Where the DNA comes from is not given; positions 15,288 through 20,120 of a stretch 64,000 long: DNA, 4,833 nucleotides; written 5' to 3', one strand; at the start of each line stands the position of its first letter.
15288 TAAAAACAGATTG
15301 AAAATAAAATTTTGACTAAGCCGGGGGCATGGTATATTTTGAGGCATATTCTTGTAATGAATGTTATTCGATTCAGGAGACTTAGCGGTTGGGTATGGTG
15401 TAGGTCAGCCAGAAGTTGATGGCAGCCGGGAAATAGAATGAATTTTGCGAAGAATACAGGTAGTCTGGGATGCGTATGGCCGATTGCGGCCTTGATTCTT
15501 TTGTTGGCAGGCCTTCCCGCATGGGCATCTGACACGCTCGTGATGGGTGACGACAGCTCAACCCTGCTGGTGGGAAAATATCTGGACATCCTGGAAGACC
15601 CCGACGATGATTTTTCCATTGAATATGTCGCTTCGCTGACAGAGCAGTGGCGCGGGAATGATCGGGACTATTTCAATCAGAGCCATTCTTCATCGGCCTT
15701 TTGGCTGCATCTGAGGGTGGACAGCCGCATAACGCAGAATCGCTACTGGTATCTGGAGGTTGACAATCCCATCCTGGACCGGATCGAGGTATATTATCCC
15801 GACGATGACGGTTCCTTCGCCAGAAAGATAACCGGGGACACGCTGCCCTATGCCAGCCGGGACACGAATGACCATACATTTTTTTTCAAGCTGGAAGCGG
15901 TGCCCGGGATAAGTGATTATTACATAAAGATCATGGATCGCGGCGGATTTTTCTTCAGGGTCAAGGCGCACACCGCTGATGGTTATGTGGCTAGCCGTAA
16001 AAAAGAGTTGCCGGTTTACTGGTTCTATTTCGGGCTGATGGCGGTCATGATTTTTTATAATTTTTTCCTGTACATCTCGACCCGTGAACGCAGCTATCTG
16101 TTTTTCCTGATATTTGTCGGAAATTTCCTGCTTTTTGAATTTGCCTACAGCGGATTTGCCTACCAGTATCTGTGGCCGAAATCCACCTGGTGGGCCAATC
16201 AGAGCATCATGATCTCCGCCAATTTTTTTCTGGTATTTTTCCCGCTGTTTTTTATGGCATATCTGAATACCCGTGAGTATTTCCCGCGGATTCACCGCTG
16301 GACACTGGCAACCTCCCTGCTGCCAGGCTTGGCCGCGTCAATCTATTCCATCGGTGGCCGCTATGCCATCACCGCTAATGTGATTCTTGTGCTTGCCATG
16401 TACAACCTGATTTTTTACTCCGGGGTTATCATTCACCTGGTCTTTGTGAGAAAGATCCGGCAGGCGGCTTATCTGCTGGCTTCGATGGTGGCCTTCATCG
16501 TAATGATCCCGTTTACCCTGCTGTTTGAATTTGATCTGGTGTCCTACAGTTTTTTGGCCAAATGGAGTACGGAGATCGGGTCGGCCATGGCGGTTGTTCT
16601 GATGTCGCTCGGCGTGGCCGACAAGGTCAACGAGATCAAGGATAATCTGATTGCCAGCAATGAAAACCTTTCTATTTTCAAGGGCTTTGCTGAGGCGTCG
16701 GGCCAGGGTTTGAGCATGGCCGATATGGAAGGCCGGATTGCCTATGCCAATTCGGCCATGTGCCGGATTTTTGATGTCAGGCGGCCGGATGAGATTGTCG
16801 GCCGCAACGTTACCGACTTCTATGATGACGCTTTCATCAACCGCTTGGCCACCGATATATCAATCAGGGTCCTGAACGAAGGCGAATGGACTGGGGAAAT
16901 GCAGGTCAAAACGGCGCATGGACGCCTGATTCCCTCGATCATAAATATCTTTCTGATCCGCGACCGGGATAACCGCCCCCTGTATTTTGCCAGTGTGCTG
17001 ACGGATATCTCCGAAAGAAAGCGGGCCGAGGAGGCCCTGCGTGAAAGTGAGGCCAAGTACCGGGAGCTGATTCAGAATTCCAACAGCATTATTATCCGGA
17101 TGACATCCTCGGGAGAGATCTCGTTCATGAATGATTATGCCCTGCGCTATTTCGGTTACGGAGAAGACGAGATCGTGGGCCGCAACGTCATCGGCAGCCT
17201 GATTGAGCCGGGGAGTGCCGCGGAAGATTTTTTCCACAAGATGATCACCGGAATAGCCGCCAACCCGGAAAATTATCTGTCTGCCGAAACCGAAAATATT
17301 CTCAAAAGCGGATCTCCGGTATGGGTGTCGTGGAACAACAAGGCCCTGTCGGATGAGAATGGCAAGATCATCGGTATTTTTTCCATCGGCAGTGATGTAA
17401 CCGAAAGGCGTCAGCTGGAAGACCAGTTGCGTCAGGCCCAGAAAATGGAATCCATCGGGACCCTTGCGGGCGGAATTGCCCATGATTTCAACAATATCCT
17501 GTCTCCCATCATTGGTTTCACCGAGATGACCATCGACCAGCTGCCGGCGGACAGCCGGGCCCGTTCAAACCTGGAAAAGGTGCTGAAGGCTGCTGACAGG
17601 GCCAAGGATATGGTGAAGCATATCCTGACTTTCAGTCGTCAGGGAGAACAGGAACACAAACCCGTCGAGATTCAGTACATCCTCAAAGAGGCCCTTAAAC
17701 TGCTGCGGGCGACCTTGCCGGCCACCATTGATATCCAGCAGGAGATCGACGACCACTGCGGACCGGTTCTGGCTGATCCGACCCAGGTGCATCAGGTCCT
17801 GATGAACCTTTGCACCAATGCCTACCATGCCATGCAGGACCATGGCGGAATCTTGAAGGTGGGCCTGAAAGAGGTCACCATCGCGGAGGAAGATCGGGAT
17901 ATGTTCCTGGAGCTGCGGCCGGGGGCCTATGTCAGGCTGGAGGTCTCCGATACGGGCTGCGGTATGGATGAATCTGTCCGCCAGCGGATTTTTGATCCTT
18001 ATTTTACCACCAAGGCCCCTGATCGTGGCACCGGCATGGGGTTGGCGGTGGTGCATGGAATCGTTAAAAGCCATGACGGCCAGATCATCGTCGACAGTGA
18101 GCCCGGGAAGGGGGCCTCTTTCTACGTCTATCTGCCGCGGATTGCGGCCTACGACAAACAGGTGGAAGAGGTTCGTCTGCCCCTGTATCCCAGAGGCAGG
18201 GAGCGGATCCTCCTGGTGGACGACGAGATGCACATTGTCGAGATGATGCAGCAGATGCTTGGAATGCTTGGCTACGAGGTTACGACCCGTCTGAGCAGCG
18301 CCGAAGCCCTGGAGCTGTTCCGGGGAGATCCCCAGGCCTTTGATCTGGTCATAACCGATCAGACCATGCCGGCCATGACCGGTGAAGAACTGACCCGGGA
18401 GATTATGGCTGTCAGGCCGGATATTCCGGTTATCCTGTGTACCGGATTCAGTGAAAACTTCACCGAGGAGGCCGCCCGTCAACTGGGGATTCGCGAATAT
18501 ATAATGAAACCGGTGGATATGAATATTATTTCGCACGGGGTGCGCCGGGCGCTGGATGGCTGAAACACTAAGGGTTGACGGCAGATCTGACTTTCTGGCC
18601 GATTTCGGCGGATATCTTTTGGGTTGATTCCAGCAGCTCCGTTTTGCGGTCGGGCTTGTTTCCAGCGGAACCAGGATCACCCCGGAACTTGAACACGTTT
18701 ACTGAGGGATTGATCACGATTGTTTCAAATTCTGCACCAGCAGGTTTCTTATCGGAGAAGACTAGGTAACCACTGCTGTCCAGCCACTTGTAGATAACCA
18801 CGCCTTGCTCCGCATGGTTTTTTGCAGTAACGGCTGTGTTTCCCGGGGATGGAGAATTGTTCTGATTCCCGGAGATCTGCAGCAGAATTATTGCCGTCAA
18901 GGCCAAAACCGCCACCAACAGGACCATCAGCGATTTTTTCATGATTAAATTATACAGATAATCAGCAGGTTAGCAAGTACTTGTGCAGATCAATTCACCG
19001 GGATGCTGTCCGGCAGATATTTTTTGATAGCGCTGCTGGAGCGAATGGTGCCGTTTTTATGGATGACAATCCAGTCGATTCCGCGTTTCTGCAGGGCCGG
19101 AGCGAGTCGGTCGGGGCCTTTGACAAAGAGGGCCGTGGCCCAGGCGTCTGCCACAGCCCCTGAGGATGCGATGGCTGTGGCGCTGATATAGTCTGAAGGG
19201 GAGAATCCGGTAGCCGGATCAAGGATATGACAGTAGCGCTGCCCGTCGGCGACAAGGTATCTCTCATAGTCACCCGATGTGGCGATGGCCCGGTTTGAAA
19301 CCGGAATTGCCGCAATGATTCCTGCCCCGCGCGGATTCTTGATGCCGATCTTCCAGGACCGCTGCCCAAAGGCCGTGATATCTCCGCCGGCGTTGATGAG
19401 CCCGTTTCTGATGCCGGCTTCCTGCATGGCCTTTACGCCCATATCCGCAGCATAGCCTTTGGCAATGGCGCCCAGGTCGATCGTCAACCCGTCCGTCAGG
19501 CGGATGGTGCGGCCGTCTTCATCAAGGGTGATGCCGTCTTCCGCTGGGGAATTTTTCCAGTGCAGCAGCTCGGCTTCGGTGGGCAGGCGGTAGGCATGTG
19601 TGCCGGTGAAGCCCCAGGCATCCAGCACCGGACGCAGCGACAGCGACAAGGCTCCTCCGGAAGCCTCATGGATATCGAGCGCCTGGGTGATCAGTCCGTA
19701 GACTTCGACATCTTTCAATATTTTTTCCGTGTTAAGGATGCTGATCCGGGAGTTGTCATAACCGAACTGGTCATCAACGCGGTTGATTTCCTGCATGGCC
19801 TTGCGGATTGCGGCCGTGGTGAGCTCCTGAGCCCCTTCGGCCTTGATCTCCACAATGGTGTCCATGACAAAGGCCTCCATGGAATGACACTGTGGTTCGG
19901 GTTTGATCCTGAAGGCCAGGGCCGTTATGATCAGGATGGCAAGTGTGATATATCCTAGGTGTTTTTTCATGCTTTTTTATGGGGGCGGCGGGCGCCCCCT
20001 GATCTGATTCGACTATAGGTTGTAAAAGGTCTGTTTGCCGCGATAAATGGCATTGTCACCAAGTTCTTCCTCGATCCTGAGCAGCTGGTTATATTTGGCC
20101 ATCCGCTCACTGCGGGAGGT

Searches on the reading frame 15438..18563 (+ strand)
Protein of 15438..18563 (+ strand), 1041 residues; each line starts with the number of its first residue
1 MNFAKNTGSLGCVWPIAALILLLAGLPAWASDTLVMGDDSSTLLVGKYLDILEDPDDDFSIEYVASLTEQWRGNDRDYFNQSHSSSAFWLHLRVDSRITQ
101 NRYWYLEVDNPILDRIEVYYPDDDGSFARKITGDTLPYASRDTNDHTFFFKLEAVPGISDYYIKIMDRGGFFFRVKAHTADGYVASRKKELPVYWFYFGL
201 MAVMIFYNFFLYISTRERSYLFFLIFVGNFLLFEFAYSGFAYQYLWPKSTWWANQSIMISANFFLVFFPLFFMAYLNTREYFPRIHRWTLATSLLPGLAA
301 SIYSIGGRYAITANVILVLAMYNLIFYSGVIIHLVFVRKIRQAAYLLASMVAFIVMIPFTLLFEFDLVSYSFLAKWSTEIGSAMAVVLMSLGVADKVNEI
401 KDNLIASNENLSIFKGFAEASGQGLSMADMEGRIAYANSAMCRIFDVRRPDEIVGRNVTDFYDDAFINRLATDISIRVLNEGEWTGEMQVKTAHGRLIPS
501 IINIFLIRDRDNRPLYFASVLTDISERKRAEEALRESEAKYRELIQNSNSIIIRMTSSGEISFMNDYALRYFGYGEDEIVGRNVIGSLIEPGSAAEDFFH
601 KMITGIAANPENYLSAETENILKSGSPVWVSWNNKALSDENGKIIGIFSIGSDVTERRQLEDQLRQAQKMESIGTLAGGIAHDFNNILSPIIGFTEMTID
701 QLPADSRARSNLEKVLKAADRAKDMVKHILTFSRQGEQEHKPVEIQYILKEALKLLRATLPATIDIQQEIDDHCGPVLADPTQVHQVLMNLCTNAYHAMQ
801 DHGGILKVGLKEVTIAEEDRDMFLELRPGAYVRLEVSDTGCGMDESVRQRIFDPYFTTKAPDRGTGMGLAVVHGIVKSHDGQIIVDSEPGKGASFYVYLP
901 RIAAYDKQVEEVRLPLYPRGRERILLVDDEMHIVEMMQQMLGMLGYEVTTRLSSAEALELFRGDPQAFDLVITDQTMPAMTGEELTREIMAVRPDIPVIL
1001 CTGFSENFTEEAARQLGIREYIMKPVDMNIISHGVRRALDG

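Call 33: search_protein_families(library=pfam, proteins=[window:15438-18563:+])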
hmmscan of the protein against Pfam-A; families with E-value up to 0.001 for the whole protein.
window:15438-18563:+ (1041 aa): 10 families
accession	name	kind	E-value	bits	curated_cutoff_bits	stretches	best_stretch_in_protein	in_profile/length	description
PF07695.17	7TMR-DISM_7TM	-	3.5e-33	115.7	29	1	193-396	4-205/205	7TM diverse intracellular signalling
PF07696.17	7TMR-DISMED2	-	4.9e-27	95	22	1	46-174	1-131/136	7TMR-DISM extracellular 2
PF13426.13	PAS_9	-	2.4e-26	92.5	27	2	427-526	6-103/103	PAS domain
PF02518.31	HATPase_c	-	5.8e-23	81.9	26.4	1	780-901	2-109/111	Histidine kinase-, DNA gyrase B-, and HSP90-like ATPase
PF00989.32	PAS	-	3.2e-22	79.1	22.6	2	540-654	2-113/113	PAS fold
PF00072.30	Response_reg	-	9.7e-22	77.7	30.2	1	924-1031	1-106/111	Response regulator receiver domain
PF08448.16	PAS_4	-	5.7e-16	59.1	23.1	2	419-529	2-110/110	PAS fold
PF13188.13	PAS_8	-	1.3e-11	44.4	21.8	1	414-466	3-55/65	PAS domain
PF08447.18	PAS_3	-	2.5e-10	40.9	25.6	1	563-647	3-85/89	PAS fold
PF00512.31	HisKA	-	5.8e-10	39.5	26.9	1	674-737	3-65/66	His Kinase A (phospho-acceptor) domain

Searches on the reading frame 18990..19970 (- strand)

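Call 31: search_protein_families(library=pfam, proteins=[window:18990-19970:-])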
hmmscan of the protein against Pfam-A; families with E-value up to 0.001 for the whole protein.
window:18990-19970:- (326 aa): 1 family
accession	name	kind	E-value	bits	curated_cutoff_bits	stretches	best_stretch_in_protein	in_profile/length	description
PF02424.20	ApbE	-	5.5e-67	226.5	25.6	1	36-298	1-262/266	ApbE family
